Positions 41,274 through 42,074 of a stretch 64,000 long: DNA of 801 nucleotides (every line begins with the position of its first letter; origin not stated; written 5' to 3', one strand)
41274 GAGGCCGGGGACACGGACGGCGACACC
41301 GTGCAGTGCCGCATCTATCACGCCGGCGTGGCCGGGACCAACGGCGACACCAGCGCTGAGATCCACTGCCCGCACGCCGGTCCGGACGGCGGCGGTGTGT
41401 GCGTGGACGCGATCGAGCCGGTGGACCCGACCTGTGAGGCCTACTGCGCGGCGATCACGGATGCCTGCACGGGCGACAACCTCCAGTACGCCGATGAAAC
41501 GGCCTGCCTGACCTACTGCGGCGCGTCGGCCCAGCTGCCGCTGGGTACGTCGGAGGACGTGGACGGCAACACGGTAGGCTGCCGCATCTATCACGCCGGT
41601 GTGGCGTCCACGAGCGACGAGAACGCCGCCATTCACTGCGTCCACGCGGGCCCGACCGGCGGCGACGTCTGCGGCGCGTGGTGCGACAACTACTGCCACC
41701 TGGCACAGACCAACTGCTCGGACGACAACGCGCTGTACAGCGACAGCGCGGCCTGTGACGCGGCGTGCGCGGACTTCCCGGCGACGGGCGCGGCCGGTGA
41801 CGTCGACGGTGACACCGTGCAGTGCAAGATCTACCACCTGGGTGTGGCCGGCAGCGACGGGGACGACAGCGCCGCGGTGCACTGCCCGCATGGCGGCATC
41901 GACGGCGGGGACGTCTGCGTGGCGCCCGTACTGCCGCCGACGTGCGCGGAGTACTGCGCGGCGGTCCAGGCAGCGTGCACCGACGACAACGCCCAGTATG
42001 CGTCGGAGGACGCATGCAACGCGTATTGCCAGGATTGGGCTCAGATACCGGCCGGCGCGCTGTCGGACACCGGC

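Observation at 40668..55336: Two tandem giant lipoproteins built from a Cys6/His2 module that matches no domain I can name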

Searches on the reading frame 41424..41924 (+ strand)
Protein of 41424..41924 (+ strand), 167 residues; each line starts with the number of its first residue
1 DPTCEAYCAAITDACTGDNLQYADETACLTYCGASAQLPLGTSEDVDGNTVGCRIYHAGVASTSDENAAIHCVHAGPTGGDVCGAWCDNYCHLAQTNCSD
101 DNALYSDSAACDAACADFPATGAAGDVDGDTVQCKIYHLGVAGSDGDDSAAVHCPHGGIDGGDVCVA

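Call 12: find_homologous_proteins(query=window:41424-41924:+, max_evalue=0.001)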
Query window:41424-41924:+ (167 aa): 37 proteins with E <= 0.001 among 101 candidates.
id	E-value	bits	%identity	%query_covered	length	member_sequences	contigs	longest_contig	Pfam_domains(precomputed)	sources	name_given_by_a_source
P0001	2.0e-59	219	63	99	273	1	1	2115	PF28386.1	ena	-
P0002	8.0e-57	210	61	96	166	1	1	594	PF28386.1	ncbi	-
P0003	4.1e-55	205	56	98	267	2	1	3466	PF28386.1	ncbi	-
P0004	1.5e-54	203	56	98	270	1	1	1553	PF28386.1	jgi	jgi:hypothetical protein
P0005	9.4e-54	200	49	99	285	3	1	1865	PF28386.1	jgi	jgi:hypothetical protein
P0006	5.6e-49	185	53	99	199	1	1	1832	PF28386.1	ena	-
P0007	3.6e-48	182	58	98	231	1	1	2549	PF28386.1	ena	-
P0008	6.1e-44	168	53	99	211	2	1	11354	PF28386.1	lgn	-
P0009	1.0e-42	164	50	99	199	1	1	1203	PF28386.1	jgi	-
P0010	6.4e-42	162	53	93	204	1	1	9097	PF28386.1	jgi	jgi:hypothetical protein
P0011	7.9e-41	158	52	99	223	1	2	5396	PF28386.1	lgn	-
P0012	2.3e-40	156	51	93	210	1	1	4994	PF28386.1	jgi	jgi:hypothetical protein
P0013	2.9e-40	156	53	93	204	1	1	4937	PF28386.1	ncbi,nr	ncbi:MAG TPA: hypothetical protein VHB97_12525 [Polyangia bacterium]|nr:hypothetical protein [Polyan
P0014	2.2e-39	153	51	93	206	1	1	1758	PF28386.1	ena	-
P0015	2.5e-39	153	50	93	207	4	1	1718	PF28386.1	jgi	jgi:hypothetical protein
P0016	4.1e-39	152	51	93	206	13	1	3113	PF28386.1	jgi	-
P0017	4.5e-39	152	50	95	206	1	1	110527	PF28386.1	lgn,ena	-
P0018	1.5e-38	151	51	93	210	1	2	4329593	PF28386.1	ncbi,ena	-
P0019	3.3e-38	149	50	93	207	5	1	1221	PF28386.1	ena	-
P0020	5.0e-38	149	50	93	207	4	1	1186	PF28386.1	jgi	-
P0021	2.2e-37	147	50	93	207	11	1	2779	PF28386.1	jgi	-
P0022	4.0e-37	146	50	93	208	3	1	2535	PF28386.1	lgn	-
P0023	9.2e-37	145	49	93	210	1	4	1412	PF28386.1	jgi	jgi:hypothetical protein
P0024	1.8e-36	144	40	93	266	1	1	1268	PF28386.1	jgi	jgi:hypothetical protein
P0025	1.0e-35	141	52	93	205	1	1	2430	PF28386.1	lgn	-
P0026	7.6e-35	138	50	82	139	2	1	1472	PF28386.1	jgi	jgi:hypothetical protein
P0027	9.2e-35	138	51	83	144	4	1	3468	PF28386.1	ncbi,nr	ncbi:MAG: hypothetical protein LC659_06305 [Myxococcales bacterium]|nr:hypothetical protein [Myxococ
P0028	4.4e-34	136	48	93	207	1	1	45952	PF28386.1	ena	-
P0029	4.5e-34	136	48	93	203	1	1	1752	PF28386.1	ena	-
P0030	1.0e-25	109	46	83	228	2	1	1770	PF28386.1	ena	-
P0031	3.4e-21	94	42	86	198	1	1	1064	PF28386.1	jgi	-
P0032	1.1e-19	89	41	92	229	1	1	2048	PF28386.1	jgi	-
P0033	3.6e-18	84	42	92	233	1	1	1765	PF28386.1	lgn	-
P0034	5.9e-17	80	39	93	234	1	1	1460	PF28386.1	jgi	jgi:hypothetical protein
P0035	6.7e-14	70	39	92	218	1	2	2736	PF28386.1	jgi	jgi:hypothetical protein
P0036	1.5e-13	69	37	93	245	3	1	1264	PF28386.1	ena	-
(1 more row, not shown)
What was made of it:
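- On Pfam PF28386 BfoA_C: All relatives retrieved with a p1 module carry PF28386 (call 12).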

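Call 15: search_solved_structures(query=A1, max_evalue=10, show_alignments=2)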
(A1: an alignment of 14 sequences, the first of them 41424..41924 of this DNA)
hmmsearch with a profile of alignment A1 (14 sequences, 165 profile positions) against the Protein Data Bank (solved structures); distinct sequences matched with E-value up to 10: 0.

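Call 16: search_protein_families(library=pfam, proteins=[window:41424-41924:+, P0018, P0001, P0024, P0036], max_evalue=10)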
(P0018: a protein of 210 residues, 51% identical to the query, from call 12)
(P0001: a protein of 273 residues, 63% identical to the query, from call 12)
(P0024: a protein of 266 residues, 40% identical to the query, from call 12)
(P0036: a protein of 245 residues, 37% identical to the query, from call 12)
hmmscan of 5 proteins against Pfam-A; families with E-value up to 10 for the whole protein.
window:41424-41924:+ (167 aa): 0 families

P0018 (210 aa): 0 families

P0001 (273 aa): 1 family
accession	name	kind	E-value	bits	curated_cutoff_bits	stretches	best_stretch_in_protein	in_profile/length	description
PF13442.11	Cytochrome_CBB3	-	4e-05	24.3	27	1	188-262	4-68/68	Cytochrome C oxidase, cbb3-type, subunit III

P0024 (266 aa): 0 families

P0036 (245 aa): 1 family
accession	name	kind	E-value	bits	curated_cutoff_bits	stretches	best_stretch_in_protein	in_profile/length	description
PF03024.20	Folate_rec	-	0.038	14.3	29.8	1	59-107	93-143/172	Folate receptor family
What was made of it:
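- On CFEM: No Pfam hit even at E <= 10 for the isolated module (call 16).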

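Call 17: find_encoding_contigs(protein=P0018, flank=8000, max_places=3)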
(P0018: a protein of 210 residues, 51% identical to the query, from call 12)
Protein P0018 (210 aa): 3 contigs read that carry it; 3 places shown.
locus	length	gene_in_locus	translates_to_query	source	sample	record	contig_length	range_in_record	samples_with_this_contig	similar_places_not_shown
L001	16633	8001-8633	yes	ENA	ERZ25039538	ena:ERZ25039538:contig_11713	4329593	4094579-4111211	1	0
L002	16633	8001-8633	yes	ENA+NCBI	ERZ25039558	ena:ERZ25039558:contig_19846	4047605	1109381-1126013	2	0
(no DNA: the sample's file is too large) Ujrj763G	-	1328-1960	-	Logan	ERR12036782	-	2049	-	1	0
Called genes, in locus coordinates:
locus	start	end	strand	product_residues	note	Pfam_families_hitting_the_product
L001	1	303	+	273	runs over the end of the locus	PF06347:SH3_4 (weak), PF08239:SH3_3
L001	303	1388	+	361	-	-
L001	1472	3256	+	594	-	PF13237:Fer4_10 (faint), PF13484:Fer4_16 (faint), PF14691:Fer4_20, PF07992:Pyr_redox_2, PF13450:NAD_binding_8, PF12838:Fer4_7, PF13187:Fer4_9 (weak), PF00037:Fer4 (weak), +2 more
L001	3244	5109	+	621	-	PF01558:POR, PF01855:POR_N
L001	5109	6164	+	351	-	PF02775:TPP_enzyme_C, PF12367:PFO_beta_C (faint)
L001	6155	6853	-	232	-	PF08044:DUF1707, PF09922:LiaF-like_C (weak)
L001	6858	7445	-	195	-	PF14602:Hexapep_2 (faint), PF00132:Hexapep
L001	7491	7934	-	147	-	-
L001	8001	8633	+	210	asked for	PF28386:BfoA_C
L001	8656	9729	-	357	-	PF00180:Iso_dh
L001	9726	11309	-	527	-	PF00682:HMGL-like, PF22617:HCS_D2, PF08502:LeuA_dimer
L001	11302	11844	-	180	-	PF00694:Aconitase_C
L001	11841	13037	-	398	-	PF00330:Aconitase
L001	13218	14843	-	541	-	PF00682:HMGL-like, PF22617:HCS_D2, PF08502:LeuA_dimer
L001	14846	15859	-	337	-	PF02826:2-Hacid_dh_C (weak), PF03446:NAD_binding_2 (weak), PF03807:F420_oxidored (weak), PF07991:KARI_N, PF01450:KARI_C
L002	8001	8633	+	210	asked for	PF28386:BfoA_C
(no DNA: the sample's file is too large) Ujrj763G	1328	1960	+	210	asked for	PF28386:BfoA_C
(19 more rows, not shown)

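Call 18: find_encoding_contigs(protein=P0008, flank=8000, max_places=3)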
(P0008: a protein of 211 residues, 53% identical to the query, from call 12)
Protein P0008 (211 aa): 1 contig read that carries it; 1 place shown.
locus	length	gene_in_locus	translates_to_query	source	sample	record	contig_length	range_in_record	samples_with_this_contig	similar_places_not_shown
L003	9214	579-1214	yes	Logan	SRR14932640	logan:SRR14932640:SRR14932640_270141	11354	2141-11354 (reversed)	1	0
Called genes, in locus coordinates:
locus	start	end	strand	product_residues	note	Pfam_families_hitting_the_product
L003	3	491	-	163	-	?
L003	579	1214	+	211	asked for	PF28386:BfoA_C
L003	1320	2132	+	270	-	PF14681:UPRTase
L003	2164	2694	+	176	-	PF00156:Pribosyltran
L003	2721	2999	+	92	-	PF13431:TPR_17 (faint), PF13428:TPR_14 (faint), PF07719:TPR_2 (faint), PF13181:TPR_8 (faint), PF13424:TPR_12 (faint), PF13432:TPR_16 (weak)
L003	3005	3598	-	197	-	-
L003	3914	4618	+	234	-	PF13279:4HBT_2 (faint), PF03061:4HBT (faint)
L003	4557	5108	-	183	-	-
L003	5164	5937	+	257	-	PF01925:TauE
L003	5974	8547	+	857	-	-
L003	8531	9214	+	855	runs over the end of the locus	-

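Call 30: predict_structure(alignment_id=A2)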
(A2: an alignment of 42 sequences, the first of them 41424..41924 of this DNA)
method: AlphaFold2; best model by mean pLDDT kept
length: 167 residues; sequences in the alignment: 42
mean_pLDDT: 97.4   pTM: 0.89
mean pLDDT of the five models: 97.4, 94.9, 94.2, 94.0, 92.9
residues with pLDDT >= 90: 167; 70-90: 0; 50-70: 0; < 50: 0
segments of 3 or more residues with pLDDT < 50: none
pLDDT, mean of each block of 10 residues (from residue 1): 98 98 98 97 98 99 98 97 96 98 98 97 95 98 96 98 96
secondary structure, 60 per line:
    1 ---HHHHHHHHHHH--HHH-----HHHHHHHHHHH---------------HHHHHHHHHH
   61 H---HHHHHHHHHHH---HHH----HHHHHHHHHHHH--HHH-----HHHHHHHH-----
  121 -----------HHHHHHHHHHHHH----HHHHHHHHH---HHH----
elements in order: H4-14 H25-35 H51-61 H65-75 H86-97 H108-115 H132-144 H149-157
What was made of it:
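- AlphaFold2 model of one module: pLDDT 97.4, pTM 0.89, 8 helices (call 30).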

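Call 34: fold_search(model_id=the predicted structure, library=pdb)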
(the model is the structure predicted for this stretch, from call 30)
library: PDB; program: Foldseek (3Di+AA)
matches with E <= 10: 1; with E <= 0.001: 0
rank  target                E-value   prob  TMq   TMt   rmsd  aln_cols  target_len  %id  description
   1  9md8                  9.1e+00  0.05  0.28  0.12  13.0       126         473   11  Hip1 complex with inhibitor #2 (Hip1-2) via Ser228 (released 2025-12-17)

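Call 39: search_protein_representatives(alignment_id=A2)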
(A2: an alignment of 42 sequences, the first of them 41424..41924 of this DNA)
Query: 42 sequences, 210 profile positions. Proteins with E-value up to 0.001 (for the whole library): 3430; up to 1e-10: 2298; up to 1e-30: 986. The best 150 are listed.
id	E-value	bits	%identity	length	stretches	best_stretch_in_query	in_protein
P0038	0.0e+00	2170.6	-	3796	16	7-210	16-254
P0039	0.0e+00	2002.3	-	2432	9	31-209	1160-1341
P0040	0.0e+00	1604.3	-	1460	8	46-209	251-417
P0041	0.0e+00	1395.0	-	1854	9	47-209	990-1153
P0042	0.0e+00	1372.4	-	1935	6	42-210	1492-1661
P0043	0.0e+00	1307.7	-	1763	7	45-209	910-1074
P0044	0.0e+00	1245.7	-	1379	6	21-210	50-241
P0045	0.0e+00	1225.1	-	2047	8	46-209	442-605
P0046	0.0e+00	1119.1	-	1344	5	43-210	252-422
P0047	7.2e-299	999.5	-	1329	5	44-209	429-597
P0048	9.4e-249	835.7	-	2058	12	47-209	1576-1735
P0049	7.1e-248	832.9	-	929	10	15-181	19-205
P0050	3.2e-238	801.3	-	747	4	46-209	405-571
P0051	1.8e-226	763.0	-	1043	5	47-209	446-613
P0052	3.1e-211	713.2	-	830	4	48-209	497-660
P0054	6.3e-200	676.2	-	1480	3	46-210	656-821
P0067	1.5e-147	505.0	-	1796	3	45-209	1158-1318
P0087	1.2e-112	391.1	-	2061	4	50-209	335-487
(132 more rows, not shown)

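Call 41: search_protein_families(library=pfam, alignment_id=A3, max_evalue=0.0001)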
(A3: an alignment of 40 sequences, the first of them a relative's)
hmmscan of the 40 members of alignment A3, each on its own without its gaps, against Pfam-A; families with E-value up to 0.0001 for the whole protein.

A. member 1, P0054 (1480 aa): 3 families
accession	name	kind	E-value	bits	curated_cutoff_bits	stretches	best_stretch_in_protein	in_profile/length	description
PF23951.1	DUF7282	-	9.2e-81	267.8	27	5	36-139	1-108/112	Domain of unknown function (DUF7282)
PF01152.27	Bac_globin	-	4e-09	37.1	21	1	1103-1228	1-119/121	Bacterial-like globin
PF06283.17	ThuA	-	5e-05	24.1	33.4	0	556-606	62-119/209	Trehalose utilisation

B. families by the number of members that match (of 40 scanned): 13 families
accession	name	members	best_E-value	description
PF00932.25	LTD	10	2.6e-14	Lamin Tail Domain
PF04151.21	PPC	4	1.7e-14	Bacterial pre-peptidase C-terminal domain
PF00526.23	Dicty_CTDC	3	9.1e-28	Dictyostelium (slime mold) repeat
PF00127.26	Copper-bind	2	5e-13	Copper binding proteins, plastocyanin/azurin family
PF23951.1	DUF7282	1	9.2e-81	Domain of unknown function (DUF7282)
PF03351.22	DOMON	1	7.7e-31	DOMON domain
PF14224.11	DUF4331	1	8.9e-13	Domain of unknown function (DUF4331)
PF13948.11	DUF4215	1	2e-10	Domain of unknown function (DUF4215)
PF01152.27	Bac_globin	1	4e-09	Bacterial-like globin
PF21700.4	EGF_DL_JAG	1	9.5e-08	Delta-like/Jagged, EGF-like domain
PF00008.33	EGF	1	2.9e-06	EGF-like domain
PF23301.1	EGF_PEAR1L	1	3.1e-06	Platelet endothelial aggregation receptor 1-like, EGF domain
PF06283.17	ThuA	1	5e-05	Trehalose utilisation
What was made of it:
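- The commonest co-occurring domains are adhesion or spacer types: LTD, PPC, Dicty_CTDC (call 41). The most frequent partner domains are LTD (10 of 40 relatives), PPC and Dicty_CTDC (call 41).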

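Call 43: find_related_loci(query=A2, collection=genome_contigs, flank=8000)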
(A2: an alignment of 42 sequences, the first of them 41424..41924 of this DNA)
Query A2 (167 aa) in genome_contigs; peptide patterns used: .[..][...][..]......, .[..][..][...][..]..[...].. (x = any residue, [..] = any of these).
327 stretches matched a pattern; 310 encode a relative of the query (tblastn E <= 1e-3); the best 80 are kept; 78 distinct loci.
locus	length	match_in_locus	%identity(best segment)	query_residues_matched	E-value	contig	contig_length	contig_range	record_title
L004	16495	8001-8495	66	1-166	3e-66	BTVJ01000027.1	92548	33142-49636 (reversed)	MAG: Myxococcales bacterium AMX-MBFR-64 DNA, sequence027, whole genome shotgun sequence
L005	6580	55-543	66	3-165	1e-65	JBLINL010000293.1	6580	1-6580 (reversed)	MAG: Myxococcota bacterium isolate 3300053785_223 Ga0535658_0037608, whole genome shotgun sequence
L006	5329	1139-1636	63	1-166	6e-65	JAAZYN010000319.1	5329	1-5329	MAG: Myxococcales bacterium isolate bin59p NODE_319_length_5329_cov_3.866136, whole genome shotgun sequence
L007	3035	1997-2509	60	1-166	7e-62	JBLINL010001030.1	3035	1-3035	MAG: Myxococcota bacterium isolate 3300053785_223 Ga0535658_0114363, whole genome shotgun sequence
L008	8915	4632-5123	60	1-166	3e-58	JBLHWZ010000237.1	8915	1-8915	MAG: Bradymonadia bacterium isolate 3300046534_141 Ga0491194_0020716, whole genome shotgun sequence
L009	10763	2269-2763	55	2-165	6e-56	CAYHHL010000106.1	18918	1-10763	MAG TPA_asm: uncultured Enterobacteriaceae bacterium isolate ERP119702_co1_145 genome assembly, contig: NODE_3264_length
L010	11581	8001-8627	56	2-165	2e-53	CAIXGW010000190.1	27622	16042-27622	MAG: uncultured Myxococcales bacterium isolate ErkenSummer_bin-0937 genome assembly, contig: bin-0937:190/404, whole gen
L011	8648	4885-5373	58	2-165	1e-52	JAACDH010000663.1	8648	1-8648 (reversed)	MAG: Rhodobacterales bacterium isolate HS5BWF_bin.2 HS5bwf_k87_3877215_1_8648, whole genome shotgun sequence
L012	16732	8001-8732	54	2-165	3e-52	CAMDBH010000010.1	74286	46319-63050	MAG: Klebsiella pneumoniae isolate MaH-04nov19-278 genome assembly, contig: MaH-04nov19-C595, whole genome shotgun seque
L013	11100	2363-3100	53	2-165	2e-49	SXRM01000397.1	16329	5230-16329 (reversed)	MAG: Proteobacteria bacterium isolate F1-140-MAGs058 F1-140__c517851, whole genome shotgun sequence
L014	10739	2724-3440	56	2-165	5e-49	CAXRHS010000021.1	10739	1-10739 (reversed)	MAG: Myxococcota bacterium isolate CJ01B_8.15 genome assembly, contig: k141_390776, whole genome shotgun sequence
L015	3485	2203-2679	51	3-166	5e-49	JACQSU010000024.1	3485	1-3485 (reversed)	MAG: Candidatus Woesearchaeota archaeon isolate NC_groundwater_1393_Ag_S-0.2um_49_28 S_p2_S4_coassembly_k141_978819, who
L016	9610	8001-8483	50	4-166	5e-48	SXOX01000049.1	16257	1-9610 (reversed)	MAG: Proteobacteria bacterium isolate F1-120-MAGs237 F1-120__c142395, whole genome shotgun sequence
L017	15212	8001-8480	48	3-167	3e-48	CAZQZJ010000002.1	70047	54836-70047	MAG TPA_asm: uncultured Methanosarcinales archaeon isolate binchicken_co248_369 genome assembly, contig: NODE_277_length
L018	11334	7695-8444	53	2-165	1e-46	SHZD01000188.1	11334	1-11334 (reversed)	MAG: Myxococcales bacterium isolate Baikal-deep-G136 BACOMB-C27684, whole genome shotgun sequence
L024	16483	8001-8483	51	1-166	1e-45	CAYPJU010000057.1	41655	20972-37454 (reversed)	MAG TPA_asm: uncultured Bradymonadales bacterium isolate SRP321284_co1_34 genome assembly, contig: NODE_1040_length_4165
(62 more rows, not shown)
